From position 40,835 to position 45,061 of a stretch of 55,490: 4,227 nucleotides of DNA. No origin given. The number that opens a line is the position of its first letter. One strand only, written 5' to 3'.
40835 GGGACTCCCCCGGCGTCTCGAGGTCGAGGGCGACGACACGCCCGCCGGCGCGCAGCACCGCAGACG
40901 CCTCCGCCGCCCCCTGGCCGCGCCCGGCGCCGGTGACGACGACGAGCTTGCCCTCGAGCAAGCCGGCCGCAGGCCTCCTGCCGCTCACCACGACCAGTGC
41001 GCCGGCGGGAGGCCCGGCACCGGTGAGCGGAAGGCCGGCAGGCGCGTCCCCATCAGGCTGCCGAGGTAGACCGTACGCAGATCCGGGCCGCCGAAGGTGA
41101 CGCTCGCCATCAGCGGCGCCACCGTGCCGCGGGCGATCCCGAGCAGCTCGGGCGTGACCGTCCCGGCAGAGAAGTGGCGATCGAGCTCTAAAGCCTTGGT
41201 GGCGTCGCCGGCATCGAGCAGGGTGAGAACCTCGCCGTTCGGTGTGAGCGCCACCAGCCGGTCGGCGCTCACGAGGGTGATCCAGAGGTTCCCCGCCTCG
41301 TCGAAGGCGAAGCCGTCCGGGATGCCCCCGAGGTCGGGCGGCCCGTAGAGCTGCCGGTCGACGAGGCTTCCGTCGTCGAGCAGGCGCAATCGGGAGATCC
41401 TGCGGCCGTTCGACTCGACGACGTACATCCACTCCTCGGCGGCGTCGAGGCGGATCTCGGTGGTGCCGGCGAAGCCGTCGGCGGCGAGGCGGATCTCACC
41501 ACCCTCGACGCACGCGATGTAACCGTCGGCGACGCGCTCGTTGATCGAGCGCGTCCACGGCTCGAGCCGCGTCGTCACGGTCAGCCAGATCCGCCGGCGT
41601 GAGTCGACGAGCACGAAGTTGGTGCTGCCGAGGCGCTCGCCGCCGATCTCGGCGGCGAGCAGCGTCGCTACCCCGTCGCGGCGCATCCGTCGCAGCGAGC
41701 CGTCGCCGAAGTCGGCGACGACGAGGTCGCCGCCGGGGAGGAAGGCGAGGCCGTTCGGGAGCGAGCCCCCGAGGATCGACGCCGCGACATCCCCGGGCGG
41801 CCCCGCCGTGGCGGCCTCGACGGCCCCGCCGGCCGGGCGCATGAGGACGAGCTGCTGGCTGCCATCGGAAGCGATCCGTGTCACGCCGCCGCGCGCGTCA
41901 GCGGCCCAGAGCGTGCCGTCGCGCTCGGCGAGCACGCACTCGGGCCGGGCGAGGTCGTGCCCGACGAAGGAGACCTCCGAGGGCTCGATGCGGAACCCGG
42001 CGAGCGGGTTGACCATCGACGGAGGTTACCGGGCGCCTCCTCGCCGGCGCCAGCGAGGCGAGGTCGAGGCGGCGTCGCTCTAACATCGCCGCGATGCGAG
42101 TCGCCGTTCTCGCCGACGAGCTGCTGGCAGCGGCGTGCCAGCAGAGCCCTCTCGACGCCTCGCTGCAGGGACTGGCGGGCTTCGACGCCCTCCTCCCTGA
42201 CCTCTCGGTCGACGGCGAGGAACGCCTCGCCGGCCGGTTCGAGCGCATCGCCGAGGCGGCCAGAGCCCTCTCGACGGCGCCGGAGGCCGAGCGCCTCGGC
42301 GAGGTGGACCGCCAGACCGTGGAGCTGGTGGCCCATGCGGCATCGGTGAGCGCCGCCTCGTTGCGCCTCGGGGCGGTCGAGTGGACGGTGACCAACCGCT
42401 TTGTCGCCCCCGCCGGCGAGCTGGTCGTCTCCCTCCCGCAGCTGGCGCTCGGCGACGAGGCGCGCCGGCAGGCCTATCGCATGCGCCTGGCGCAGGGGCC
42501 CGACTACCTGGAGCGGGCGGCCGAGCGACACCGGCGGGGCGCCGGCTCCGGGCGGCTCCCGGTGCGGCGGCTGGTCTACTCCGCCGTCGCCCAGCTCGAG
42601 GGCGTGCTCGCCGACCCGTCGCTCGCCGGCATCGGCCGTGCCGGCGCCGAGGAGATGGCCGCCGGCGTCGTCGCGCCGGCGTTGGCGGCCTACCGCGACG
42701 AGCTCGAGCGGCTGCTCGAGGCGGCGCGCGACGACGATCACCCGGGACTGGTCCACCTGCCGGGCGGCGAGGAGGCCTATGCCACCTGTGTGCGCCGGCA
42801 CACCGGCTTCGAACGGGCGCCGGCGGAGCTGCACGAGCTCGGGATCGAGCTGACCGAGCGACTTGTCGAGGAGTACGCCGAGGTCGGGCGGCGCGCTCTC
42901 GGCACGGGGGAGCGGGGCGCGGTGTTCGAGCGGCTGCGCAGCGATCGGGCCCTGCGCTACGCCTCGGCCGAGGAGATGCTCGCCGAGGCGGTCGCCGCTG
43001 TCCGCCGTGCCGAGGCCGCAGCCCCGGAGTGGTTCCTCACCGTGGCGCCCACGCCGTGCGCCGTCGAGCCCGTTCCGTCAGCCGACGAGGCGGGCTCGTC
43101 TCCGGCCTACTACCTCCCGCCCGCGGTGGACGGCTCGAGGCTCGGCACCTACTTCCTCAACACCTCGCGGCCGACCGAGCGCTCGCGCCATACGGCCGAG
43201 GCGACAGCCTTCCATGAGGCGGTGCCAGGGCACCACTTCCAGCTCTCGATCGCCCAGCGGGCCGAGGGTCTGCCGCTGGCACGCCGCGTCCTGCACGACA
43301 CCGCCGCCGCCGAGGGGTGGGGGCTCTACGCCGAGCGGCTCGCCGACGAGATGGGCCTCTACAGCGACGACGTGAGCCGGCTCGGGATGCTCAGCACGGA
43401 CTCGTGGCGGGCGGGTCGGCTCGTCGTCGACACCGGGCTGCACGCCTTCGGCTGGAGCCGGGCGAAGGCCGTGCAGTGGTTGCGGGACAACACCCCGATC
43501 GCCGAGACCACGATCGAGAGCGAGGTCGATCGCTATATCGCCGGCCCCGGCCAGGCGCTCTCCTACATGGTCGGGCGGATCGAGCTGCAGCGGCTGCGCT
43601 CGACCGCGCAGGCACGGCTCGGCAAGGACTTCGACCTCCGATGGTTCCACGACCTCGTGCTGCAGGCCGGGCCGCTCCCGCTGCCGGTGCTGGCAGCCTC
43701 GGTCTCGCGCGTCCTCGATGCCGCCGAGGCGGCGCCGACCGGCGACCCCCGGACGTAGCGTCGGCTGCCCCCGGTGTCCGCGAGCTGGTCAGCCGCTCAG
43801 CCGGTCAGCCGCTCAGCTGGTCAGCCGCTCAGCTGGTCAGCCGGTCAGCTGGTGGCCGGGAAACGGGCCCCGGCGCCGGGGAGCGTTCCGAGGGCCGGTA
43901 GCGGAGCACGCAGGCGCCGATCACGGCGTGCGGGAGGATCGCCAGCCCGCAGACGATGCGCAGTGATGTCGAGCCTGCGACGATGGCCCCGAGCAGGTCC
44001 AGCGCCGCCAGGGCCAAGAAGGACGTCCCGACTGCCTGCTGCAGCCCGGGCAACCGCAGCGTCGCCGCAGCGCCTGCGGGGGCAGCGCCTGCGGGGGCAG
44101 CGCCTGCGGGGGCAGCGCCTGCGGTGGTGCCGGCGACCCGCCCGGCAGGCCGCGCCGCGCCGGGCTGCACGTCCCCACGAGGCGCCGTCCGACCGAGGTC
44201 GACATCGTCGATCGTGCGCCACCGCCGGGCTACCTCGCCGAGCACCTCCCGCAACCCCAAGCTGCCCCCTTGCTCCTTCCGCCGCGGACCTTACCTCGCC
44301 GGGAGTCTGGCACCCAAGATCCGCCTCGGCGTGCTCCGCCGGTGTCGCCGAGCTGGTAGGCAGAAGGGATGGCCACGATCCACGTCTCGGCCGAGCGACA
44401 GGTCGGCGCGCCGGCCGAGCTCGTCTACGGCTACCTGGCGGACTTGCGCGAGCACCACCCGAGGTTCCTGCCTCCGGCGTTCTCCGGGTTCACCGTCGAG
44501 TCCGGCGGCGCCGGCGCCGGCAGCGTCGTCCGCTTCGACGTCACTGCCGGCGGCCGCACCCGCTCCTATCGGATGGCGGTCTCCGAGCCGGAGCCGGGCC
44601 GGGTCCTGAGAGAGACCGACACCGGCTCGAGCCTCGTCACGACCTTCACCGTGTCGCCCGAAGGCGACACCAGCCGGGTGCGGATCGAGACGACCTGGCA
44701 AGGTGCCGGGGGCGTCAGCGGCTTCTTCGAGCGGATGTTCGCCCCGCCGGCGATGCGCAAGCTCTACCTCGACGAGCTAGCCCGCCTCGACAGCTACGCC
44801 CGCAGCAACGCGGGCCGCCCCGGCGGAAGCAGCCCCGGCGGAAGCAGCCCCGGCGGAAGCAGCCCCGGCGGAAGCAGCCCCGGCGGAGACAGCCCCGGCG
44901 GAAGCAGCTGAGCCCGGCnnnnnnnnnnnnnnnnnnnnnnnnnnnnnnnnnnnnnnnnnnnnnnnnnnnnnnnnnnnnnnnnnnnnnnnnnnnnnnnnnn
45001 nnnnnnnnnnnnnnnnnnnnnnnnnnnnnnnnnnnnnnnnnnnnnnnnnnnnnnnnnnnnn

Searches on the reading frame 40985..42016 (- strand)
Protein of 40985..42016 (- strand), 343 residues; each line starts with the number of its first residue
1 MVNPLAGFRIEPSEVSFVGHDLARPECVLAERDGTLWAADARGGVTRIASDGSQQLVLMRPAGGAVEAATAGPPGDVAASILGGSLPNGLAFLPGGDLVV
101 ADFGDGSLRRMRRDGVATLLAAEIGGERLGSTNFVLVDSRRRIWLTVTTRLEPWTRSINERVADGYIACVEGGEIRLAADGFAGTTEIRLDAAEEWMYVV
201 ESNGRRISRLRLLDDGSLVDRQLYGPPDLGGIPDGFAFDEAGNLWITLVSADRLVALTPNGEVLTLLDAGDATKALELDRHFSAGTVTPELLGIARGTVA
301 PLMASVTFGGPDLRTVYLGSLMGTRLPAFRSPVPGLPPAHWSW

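Call 27: search_protein_families(library=pfam, proteins=[window:40985-42016:-])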
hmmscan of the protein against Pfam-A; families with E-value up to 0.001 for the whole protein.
window:40985-42016:- (343 aa): 3 families
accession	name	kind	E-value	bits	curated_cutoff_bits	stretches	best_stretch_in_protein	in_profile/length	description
PF08450.18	SGL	-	3e-17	63.5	26.3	1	28-268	5-221/246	SMP-30/Gluconolactonase/LRE-like region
PF01436.27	NHL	-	5.7e-06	26.5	20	0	86-109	3-26/28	NHL repeat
PF24684.1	Vgb_lyase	-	1e-05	25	50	0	194-264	65-130/290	Virginiamycin B lyase family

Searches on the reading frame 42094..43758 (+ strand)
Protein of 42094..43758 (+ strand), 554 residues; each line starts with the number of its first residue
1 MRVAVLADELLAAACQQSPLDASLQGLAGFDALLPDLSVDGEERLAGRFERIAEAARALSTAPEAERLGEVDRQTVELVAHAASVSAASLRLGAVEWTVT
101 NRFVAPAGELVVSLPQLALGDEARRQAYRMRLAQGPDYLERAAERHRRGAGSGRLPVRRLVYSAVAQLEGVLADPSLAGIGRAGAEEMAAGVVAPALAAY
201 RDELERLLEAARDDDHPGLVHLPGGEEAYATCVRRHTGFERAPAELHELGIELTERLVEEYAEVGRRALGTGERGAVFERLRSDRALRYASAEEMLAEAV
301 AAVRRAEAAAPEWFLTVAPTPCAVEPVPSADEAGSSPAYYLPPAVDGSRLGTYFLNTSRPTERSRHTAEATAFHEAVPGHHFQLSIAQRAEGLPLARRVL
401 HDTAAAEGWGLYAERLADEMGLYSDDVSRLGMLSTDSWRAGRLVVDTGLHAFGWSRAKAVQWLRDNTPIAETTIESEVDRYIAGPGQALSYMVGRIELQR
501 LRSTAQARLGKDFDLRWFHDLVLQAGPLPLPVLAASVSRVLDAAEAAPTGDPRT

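Call 14: find_encoding_contigs(protein=window:42094-43758:+, flank=10000, max_places=6)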
Protein window:42094-43758:+ (554 aa): no gene with exactly this product is on record in the collection.

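Call 27: search_protein_families(library=pfam, proteins=[window:42094-43758:+])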
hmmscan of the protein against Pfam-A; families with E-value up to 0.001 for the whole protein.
window:42094-43758:+ (554 aa): 1 family
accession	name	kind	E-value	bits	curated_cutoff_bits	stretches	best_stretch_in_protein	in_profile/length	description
PF05960.17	DUF885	-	7.9e-135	451.9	32.4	1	19-537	1-532/532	Bacterial protein of unknown function (DUF885)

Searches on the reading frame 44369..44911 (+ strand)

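Call 27: search_protein_families(library=pfam, proteins=[window:44369-44911:+])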
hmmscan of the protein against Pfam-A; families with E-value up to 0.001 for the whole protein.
window:44369-44911:+ (180 aa): 1 family
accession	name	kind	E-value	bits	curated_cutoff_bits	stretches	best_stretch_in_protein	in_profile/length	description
PF10604.15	Polyketide_cyc2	-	7.9e-15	55.8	27.4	1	4-144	2-141/142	Polyketide cyclase / dehydrase and lipid transport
